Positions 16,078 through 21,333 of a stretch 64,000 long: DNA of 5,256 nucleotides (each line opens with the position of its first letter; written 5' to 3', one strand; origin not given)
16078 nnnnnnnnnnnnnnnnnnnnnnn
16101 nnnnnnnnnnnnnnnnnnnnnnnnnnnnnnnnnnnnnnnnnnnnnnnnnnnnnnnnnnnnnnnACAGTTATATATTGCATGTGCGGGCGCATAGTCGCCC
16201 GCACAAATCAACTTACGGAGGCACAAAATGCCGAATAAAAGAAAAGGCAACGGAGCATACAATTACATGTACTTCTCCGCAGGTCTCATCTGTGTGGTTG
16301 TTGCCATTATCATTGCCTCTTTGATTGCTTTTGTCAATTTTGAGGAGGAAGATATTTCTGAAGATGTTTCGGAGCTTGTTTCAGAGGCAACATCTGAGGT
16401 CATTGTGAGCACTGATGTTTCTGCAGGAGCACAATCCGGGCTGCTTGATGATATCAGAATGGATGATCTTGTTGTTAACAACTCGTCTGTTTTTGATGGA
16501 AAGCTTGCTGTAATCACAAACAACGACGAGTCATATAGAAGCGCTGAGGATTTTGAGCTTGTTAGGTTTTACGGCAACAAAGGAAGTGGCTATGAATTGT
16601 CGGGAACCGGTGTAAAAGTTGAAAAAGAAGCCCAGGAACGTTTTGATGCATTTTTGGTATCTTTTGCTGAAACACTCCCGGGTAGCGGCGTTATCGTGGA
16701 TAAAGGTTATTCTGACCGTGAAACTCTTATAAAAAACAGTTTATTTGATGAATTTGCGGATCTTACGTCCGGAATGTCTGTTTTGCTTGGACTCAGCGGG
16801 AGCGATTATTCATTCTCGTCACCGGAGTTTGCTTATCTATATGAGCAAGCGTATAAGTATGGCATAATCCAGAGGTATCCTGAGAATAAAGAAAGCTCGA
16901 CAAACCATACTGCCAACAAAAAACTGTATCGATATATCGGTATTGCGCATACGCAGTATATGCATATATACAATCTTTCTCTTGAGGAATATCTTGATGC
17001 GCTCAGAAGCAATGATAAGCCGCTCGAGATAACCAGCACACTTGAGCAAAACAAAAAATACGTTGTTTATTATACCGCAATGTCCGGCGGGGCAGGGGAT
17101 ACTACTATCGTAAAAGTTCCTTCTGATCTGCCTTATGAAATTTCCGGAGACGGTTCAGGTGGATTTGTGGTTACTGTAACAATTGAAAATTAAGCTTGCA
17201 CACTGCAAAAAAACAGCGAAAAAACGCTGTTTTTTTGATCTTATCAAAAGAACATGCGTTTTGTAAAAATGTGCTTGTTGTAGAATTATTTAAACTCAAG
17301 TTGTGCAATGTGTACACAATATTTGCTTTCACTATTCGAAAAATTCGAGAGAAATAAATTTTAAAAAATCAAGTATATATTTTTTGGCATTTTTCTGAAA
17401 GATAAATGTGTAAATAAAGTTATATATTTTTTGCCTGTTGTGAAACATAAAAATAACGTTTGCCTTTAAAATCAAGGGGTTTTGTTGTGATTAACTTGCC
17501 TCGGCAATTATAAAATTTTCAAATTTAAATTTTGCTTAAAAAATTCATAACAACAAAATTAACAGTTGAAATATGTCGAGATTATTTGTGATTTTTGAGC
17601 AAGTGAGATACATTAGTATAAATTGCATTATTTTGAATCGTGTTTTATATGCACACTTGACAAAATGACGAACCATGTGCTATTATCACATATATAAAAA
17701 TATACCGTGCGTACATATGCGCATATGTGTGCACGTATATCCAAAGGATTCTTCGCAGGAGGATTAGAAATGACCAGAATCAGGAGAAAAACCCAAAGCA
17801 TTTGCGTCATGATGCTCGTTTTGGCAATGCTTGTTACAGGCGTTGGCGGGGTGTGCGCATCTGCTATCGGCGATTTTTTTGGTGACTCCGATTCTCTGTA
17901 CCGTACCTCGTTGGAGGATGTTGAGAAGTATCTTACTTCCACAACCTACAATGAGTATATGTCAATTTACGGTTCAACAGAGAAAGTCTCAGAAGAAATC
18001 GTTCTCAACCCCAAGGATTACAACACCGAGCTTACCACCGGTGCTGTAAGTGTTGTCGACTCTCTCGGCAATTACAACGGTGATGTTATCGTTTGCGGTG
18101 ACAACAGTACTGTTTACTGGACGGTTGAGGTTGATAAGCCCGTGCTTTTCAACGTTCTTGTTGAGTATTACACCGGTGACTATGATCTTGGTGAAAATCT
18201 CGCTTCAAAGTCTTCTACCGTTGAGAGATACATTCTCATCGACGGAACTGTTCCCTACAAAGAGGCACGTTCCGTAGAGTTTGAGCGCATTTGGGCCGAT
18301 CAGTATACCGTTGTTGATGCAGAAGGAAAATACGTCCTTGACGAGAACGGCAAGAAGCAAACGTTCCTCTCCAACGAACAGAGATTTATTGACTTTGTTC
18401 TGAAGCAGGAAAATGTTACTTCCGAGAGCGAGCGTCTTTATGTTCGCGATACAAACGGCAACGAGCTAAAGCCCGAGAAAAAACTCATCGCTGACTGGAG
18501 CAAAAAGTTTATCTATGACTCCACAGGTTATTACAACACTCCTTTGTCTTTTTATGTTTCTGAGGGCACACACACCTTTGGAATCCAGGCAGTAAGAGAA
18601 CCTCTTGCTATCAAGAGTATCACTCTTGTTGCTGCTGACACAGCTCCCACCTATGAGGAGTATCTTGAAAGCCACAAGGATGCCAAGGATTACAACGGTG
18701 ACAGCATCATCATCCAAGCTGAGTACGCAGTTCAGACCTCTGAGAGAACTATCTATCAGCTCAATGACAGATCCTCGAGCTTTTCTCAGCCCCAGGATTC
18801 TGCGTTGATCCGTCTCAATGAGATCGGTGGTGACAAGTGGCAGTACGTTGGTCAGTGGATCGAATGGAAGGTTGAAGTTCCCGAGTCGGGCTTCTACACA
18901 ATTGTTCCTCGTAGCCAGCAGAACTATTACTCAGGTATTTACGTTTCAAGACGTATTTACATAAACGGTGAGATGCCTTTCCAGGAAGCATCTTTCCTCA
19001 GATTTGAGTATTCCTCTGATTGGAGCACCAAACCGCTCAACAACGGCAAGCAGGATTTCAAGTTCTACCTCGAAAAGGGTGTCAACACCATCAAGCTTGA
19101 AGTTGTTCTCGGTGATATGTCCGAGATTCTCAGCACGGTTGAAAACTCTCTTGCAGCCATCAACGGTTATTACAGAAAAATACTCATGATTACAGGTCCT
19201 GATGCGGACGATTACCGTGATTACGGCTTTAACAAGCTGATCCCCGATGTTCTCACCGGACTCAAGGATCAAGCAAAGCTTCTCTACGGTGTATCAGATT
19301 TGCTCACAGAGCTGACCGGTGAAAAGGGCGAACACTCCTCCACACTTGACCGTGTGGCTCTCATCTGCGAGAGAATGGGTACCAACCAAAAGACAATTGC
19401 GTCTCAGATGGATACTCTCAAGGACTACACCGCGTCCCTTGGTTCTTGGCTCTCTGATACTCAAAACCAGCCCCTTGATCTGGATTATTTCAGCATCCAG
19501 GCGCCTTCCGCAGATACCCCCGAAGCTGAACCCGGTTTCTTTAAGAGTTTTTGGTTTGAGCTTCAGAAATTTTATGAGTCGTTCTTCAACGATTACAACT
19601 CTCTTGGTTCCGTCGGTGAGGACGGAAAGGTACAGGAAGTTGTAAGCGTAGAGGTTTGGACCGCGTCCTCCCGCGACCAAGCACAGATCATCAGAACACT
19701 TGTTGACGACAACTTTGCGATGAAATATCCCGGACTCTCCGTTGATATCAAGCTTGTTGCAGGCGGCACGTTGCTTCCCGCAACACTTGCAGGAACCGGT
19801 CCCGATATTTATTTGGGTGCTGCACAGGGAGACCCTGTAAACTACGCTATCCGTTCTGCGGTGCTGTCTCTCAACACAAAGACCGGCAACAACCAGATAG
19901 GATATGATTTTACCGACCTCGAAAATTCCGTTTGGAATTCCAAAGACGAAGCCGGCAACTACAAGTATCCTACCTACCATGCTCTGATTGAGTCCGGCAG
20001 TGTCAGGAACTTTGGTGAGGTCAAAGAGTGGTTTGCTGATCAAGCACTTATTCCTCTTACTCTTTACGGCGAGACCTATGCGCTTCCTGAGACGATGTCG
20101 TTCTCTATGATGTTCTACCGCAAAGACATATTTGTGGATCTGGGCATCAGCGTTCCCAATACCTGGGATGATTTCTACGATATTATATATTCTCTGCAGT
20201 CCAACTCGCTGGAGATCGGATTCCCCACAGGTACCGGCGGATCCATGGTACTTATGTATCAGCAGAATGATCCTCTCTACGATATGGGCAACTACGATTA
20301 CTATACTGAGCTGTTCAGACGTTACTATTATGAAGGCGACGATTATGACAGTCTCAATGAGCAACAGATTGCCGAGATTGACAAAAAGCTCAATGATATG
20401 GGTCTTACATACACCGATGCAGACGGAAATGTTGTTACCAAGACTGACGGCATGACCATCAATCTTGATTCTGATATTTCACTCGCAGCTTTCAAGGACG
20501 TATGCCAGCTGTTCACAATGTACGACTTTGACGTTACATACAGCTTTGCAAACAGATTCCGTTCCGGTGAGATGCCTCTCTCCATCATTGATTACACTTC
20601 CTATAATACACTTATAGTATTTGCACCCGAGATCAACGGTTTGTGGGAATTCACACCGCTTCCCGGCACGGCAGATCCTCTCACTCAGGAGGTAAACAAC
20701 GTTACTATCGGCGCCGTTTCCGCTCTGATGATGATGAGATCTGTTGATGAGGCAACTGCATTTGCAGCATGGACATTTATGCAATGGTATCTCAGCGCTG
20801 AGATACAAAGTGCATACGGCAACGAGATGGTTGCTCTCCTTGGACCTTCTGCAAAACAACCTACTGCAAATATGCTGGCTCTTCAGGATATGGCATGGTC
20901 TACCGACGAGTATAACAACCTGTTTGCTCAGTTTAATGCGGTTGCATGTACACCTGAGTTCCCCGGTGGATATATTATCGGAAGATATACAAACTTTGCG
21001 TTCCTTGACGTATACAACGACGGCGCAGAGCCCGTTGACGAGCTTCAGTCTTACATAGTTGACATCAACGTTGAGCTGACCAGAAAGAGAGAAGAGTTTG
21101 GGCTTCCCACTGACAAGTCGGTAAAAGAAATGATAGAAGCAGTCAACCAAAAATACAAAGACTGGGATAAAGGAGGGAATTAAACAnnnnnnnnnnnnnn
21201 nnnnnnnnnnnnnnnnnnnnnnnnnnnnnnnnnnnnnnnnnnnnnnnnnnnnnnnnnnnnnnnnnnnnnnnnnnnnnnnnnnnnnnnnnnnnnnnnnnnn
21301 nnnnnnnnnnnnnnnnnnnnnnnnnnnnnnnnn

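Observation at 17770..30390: Atypical seven-gene glycan-uptake locus: one giant SBP, two complete permease pairs, two large accessory proteins, no ATPase and no regulator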

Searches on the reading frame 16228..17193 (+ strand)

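Call 6: search_protein_families(library=pfam, proteins=[window:16228-17193:+], max_evalue=0.001)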
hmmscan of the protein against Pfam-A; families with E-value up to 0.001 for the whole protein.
window:16228-17193:+ (321 aa): 0 families

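Call 9: search_protein_families(library=ncbifam, proteins=[window:16228-17193:+], max_evalue=0.01)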
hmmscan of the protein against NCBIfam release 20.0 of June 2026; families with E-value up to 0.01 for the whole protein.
window:16228-17193:+ (321 aa): 5 families
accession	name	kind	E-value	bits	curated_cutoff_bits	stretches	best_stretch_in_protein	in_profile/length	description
NF000472.1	vanY_AFMPt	exception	1.4e-23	83.5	425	1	82-317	47-282/283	VanY-A/VanY-F/VanY-M family D-Ala-D-Ala carboxypeptidase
NF000149.1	vanXY_G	exception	2.4e-14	53.1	500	1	175-317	103-248/254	D-Ala-D-Ala dipeptidase/D-Ala-D-Ala carboxypeptidase VanXY-G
NF000380.1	vanXY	equivalog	8.1e-11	41.8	250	1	179-257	93-177/179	D,D-carboxypeptidase/D,D-dipeptidase VanXY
NF000473.1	vanY_BG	exception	2.6e-08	33.6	400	1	200-257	215-272/274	VanY-B/VanY-G family D-Ala-D-Ala carboxypeptidase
NF041194.1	LD_carboxy_LdcB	exception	6e-06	26.4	275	1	202-257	120-174/180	LD-carboxypeptidase LdcB/DacB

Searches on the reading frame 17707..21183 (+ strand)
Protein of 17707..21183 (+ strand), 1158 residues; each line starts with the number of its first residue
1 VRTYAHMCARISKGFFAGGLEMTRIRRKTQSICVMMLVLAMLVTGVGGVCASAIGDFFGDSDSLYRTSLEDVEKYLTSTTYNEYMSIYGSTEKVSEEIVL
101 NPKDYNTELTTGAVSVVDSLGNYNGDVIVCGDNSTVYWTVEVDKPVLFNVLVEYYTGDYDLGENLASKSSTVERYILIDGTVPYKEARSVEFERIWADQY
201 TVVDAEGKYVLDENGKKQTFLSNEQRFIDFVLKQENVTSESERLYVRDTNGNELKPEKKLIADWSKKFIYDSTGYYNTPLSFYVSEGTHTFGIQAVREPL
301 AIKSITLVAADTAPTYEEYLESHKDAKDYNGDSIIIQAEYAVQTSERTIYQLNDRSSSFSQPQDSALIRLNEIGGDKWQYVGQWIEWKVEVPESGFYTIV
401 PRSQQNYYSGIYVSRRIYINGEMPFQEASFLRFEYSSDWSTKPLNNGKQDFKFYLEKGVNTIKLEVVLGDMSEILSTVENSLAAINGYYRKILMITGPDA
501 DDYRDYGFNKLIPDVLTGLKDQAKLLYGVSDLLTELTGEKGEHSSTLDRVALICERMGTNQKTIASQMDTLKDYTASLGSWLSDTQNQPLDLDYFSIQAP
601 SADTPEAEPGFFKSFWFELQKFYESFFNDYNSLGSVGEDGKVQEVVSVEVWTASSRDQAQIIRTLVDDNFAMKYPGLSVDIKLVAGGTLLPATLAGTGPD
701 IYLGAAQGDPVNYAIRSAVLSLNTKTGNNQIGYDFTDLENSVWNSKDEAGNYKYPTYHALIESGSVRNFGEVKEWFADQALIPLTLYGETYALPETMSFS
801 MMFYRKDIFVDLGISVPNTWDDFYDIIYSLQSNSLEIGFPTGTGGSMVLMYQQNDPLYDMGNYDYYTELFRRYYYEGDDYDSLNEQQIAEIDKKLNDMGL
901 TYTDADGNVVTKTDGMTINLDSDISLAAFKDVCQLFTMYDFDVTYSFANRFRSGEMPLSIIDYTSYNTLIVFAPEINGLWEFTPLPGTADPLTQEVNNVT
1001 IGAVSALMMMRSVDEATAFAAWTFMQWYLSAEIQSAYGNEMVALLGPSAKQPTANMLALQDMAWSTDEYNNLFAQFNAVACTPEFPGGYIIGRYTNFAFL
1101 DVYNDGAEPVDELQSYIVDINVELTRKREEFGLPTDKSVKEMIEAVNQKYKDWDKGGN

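Call 4: search_protein_families(library=pfam, proteins=[window:17707-21183:+], max_evalue=0.01)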
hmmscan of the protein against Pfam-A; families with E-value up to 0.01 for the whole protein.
window:17707-21183:+ (1158 aa): 1 family
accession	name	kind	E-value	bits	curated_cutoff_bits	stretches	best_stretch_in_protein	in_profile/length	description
PF13416.11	SBP_bac_8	-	2.5e-08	34.5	27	1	759-1038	52-253/279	Bacterial extracellular solute-binding protein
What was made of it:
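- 17770..21183 (+): Giant non-lipoprotein solute-binding protein (1137 aa): signal or anchor helix, two paralogous beta-sandwiches (second one CBM35-like), four-helix bundle, family-1 oligosaccharide-binding domain. Pfam SBP_bac_8 on the C-terminal third (call 4).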

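Call 9: search_protein_families(library=ncbifam, proteins=[window:17770-21183:+], max_evalue=0.01)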
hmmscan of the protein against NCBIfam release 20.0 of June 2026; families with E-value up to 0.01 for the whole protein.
window:17770-21183:+ (1137 aa): 2 families
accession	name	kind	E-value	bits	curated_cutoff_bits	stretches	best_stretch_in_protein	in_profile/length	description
TIGR03850.1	bind_CPR_0540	equivalog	0.00023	19.9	299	1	767-885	149-257/437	carbohydrate ABC transporter substrate-binding protein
NF053763.1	ABCarbgalBndGanS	equivalog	0.0055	15.5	700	0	750-808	119-175/420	galactooligosaccharide ABC transporter substrate-binding protein GanS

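Call 11: search_solved_structures(query=window:17770-21183:+, max_evalue=1)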
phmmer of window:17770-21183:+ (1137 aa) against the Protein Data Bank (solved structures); distinct sequences matched with E-value up to 1: 17.
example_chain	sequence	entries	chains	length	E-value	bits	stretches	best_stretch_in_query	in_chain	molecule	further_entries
5u2p_A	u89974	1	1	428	5.4e-05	24.7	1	752-805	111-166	Sugar ABC transporter substrate-binding protein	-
7ehp_A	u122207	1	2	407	0.00096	20.5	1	738-813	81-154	chitin oligosaccahride binding protein NagB1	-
7eho_A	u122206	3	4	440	0.0016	19.9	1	760-824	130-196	Chitin oligosaccharide binding protein NagB2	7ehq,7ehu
2hq0_A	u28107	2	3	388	0.0033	18.8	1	768-810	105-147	Sugar ABC transporter, sugar-binding protein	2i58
2heu_A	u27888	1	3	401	0.0035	18.7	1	768-810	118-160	Sugar ABC transporter, sugar-binding protein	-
2hfb_A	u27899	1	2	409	0.0036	18.7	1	768-810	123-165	Sugar ABC transporter, sugar-binding protein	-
6pql_A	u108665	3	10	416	0.0037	18.6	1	768-810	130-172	ABC transporter sugar-binding protein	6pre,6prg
1eu8_A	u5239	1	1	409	0.038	15.3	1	766-816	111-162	TREHALOSE/MALTOSE BINDING PROTEIN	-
6x84_A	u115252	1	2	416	0.041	15.2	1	768-828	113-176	sn-glycerol-3-phosphate-binding periplasmic protein UgpB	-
9lff_A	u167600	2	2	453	0.052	14.8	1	764-822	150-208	SN-glycerol-3-phophate ABC transporter, periplasmic SN-glycerol-3-phosphate-binding protei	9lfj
4rk2_A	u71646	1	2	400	0.061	14.6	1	733-804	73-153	Putative sugar ABC transporter, substrate-binding protein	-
4rya_A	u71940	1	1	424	0.11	13.8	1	763-810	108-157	ABC transporter substrate binding protein (Sorbitol)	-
7nbz_A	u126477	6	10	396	0.2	12.9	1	764-804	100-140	Sulfoquinovosyl binding protein | Sulfoquinovosyl glycerol-binding protein SmoF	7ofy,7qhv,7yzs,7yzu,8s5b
3vxb_A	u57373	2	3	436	0.39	11.9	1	755-811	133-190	Putative sugar-binding lipoprotein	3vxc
2nbv_B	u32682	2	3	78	0.75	11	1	1095-1131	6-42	Ubiquilin-2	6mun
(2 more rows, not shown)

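Call 28: find_homologous_proteins(query=window:17770-21183:+, max_evalue=0.00001)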
Query window:17770-21183:+ (1137 aa): 403 proteins with E <= 0.00001 among 8000 candidates; the best 120 are listed.
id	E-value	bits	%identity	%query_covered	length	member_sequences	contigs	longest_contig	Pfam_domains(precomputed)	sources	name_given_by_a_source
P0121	0.0e+0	2595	100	100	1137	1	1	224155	PF13416.12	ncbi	-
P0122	0.0e+0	2148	81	100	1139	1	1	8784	PF13416.12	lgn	-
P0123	0.0e+0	1937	73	100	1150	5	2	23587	PF13416.12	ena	-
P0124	0.0e+0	1905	72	100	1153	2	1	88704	PF13416.12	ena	-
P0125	0.0e+0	1879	71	100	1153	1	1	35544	PF13416.12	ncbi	-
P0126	0.0e+0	1879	71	100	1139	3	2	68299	PF13416.12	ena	-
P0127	0.0e+0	1867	71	100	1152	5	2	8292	PF13416.12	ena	-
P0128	0.0e+0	1864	71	99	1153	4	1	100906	PF13416.12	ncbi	-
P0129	0.0e+0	1856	71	100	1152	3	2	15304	PF13416.12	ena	-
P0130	0.0e+0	1846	70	100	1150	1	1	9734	PF13416.12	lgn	-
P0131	0.0e+0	1845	70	100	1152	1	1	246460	-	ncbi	-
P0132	0.0e+0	1837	70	100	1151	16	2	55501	PF13416.12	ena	-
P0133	0.0e+0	1837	69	100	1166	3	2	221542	PF13416.12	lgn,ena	-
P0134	0.0e+0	1836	70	100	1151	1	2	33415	PF13416.12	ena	-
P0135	0.0e+0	1821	69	100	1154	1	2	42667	PF13416.12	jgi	-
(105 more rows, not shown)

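Call 34: find_encoding_contigs(protein=P0121, flank=1000, max_places=3)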
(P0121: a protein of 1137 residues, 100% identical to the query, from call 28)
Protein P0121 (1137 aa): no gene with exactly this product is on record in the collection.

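Call 44: predict_structure(alignment_id=A2)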
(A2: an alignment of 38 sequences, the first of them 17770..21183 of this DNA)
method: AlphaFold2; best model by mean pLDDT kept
length: 1137 residues; sequences in the alignment: 38
mean_pLDDT: 79.5   pTM: 0.71
mean pLDDT of the five models: 79.5, 79.0, 75.8, 74.9, 62.6
residues with pLDDT >= 90: 192; 70-90: 723; 50-70: 175; < 50: 47
segments of 3 or more residues with pLDDT < 50: 1-4, 24-32, 331-339, 343-350, 607-609, 611-613, 616-622
pLDDT, mean of each block of 10 residues (from residue 1): 53 72 44 60 75 74 87 89 86 88 89 90 93 89 75 88 85 86 74 77 90 76 67 73 89 81 93 86 92 92 90 85 75 45 45 63 90 94 66 87 90 77 89 95 85 79 75 67 79 86 89 73 81 87 79 70 71 87 75 60 51 46 72 73 76 80 71 76 78 72 82 90 89 87 89 86 83 89 82 84 80 76 84 82 87 87 88 85 81 83 89 81 66 77 71 62 85 81 88 89 92 77 61 81 77 85 78 87 88 88 83 84 87 60
secondary structure, 60 per line:
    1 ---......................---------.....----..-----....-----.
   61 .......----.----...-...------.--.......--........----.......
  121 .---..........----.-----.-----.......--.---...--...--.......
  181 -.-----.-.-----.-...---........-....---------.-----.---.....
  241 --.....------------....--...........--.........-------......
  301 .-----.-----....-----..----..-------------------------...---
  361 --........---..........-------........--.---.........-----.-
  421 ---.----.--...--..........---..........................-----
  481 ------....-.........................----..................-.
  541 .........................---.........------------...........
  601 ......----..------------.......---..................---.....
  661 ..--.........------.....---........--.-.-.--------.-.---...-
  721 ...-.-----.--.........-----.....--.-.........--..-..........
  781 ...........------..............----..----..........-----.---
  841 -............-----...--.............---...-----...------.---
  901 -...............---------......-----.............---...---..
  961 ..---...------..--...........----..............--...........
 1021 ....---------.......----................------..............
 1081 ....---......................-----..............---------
elements in order (helices of 4 or more, strands of 3 or more residues): H4-25 H51-54 H60-67 E77-79 E93-99 E102-109 E114-121 E125-134 E151-157 E169-171 E174-180 E198-200 H204-211 H213-216 E236-240 E243-247 E260-263 E266-276 E279-287 H295-301 E313-316 E355-357 E363-370 E374-383 E391-398 H405-409 E410-413 E432-434 E437-446 H450-475 H487-490 H492-516 H521-538 H540-565 E569-577 H590-606 E625-631 H635-652 E656-662 H665-673 E680-684 H688-695 H734-742 H748-752 H757-763 E771-784 H785-791 H799-811 H822-831 H842-853 H864-876 E880-882 E888-890 H902-916 H926-931 E937-941 H942-949 E959-962 E966-968 E979-989 H994-1007 H1010-1024 H1035-1040 H1045-1057 E1058-1060 H1067-1084 H1088-1109 H1115-1128
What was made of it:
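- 17770..21183 (+): AF2 model pLDDT 79.5 with this domain order (call 44).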

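Call 47: fold_search(model_id=the predicted structure, library=pdb)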
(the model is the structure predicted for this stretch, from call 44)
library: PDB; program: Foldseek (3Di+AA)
matches with E <= 10: 1303; with E <= 0.001: 895
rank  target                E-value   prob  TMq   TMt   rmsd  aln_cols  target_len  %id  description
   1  5yse_A                7.7e-15  1.00  0.29  0.79   4.9       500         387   17  Crystal structure of beta-1,2-glucooligosaccharide binding protein in complex with sophorotetraose (released 2018-05-02)
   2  9xf5_A                1.1e-14  1.00  0.27  0.73   7.0       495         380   16  Cycloisomaltooligosaccharide binding protein in complex with cycloisomaltooctaose (released 2026-03-25)
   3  7c0z_B                1.6e-14  1.00  0.28  0.74   5.7       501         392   15  Crystal structure of a dinucleotide-binding protein (Y246A) of ABC transporter endogenously bound to uridylyl-3'-5'-ph (released 2021-03-10)
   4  5yse_B                2.2e-14  1.00  0.28  0.75   7.9       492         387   16  Crystal structure of beta-1,2-glucooligosaccharide binding protein in complex with sophorotetraose (released 2018-05-02)
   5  5ysf_A                2.6e-14  1.00  0.29  0.78   5.0       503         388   15  Crystal structure of beta-1,2-glucooligosaccharide binding protein in complex with sophoropentaose (released 2018-05-02)
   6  7c0v_A                2.8e-14  1.00  0.28  0.75   5.7       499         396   15  Crystal structure of a dinucleotide-binding protein (Y224A) of ABC transporter endogenously bound to uridylyl-3'-5'-ph (released 2021-03-10)
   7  9xfu_A                2.8e-14  1.00  0.28  0.74   6.0       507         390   16  Cycloisomaltooligosaccharide binding protein in complex with isomaltoheptaose (released 2026-03-25)
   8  7c15_B                3.9e-14  1.00  0.28  0.74   5.7       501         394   15  Crystal structure of a dinucleotide-binding protein (Q274A) of ABC transporter endogenously bound to uridylyl-3'-5'-ph (released 2021-03-10)
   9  7c16_A                4.7e-14  1.00  0.28  0.73   5.9       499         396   15  Crystal structure of a dinucleotide-binding protein (Y224A/Y246A) of ABC transporter endogenously bound to uridylyl-3' (released 2021-03-10)
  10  6dts_A                4.7e-14  1.00  0.27  0.72   7.2       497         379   15  Maltotetraose bound T. maritima MalE2 (released 2018-09-19)
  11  7c0x_A                5.0e-14  1.00  0.28  0.75   5.6       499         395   15  Crystal structure of a dinucleotide-binding protein (T240A) of ABC transporter endogenously bound to uridylyl-3'-5'-ph (released 2021-03-10)
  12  7c0t_A                5.0e-14  1.00  0.28  0.73   5.8       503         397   15  Crystal structure of a dinucleotide-binding protein (N81A) of ABC transporter endogenously bound to uridylyl-3'-5'-pho (released 2021-03-10)
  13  7c19_A                5.2e-14  1.00  0.28  0.75   5.7       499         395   15  Crystal structure of a dinucleotide-binding protein (Y224A/Y246A) of ABC transporter endogenously bound to uridylyl-3' (released 2021-03-10)
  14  6dtu_A                7.0e-14  1.00  0.26  0.70   8.4       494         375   14  Maltotetraose bound T. maritima MalE1 (released 2018-09-19)
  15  7c0l_A                7.4e-14  1.00  0.28  0.75   5.6       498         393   15  Crystal structure of a dinucleotide-binding protein of ABC transporter endogenously bound to uridylyl-3'-5'-phospho-gu (released 2021-03-10)
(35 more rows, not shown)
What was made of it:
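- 17770..21183 (+): Foldseek matches oligosaccharide SBPs, best 5yse at E 8e-15, TM 0.79 (call 47).
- On Type I ABC importer, CUT1 (carbohydrate uptake 1): Foldseek to oligosaccharide SBPs gives target TM 0.73-0.79 (call 47).
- The SBP fold is closest to binding proteins for exogenous oligosaccharides (call 47).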

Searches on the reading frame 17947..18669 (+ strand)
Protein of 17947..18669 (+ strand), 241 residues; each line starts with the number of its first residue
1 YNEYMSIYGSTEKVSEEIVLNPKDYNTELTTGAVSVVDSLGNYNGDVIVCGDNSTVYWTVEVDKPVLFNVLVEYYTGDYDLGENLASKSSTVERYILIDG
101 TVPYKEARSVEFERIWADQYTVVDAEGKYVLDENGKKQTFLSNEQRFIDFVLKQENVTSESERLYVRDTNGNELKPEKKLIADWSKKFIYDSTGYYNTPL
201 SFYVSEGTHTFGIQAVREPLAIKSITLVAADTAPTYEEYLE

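Call 95: search_solved_structures(query=A4, max_evalue=10)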
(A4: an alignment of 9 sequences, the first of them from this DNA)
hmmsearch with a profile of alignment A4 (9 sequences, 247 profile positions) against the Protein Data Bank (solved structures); distinct sequences matched with E-value up to 10: 4.
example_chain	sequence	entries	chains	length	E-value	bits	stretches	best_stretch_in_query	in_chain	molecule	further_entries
3pb2_A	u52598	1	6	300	0.94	12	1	30-85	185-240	Dihydrodipicolinate synthase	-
2vzp_A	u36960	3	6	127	1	11.9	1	23-82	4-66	EXO-BETA-D-GLUCOSAMINIDASE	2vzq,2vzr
1o5k_A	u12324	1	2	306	1.1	11.8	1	30-85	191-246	4-hydroxy-tetrahydrodipicolinate synthase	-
3pb0_A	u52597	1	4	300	1.2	11.7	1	32-85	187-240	Dihydrodipicolinate synthase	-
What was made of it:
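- The first alone gives E about 1 (call 95).
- Tried and rejected: First beta-sandwich of the SBP against PDB: not significant (call 95).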
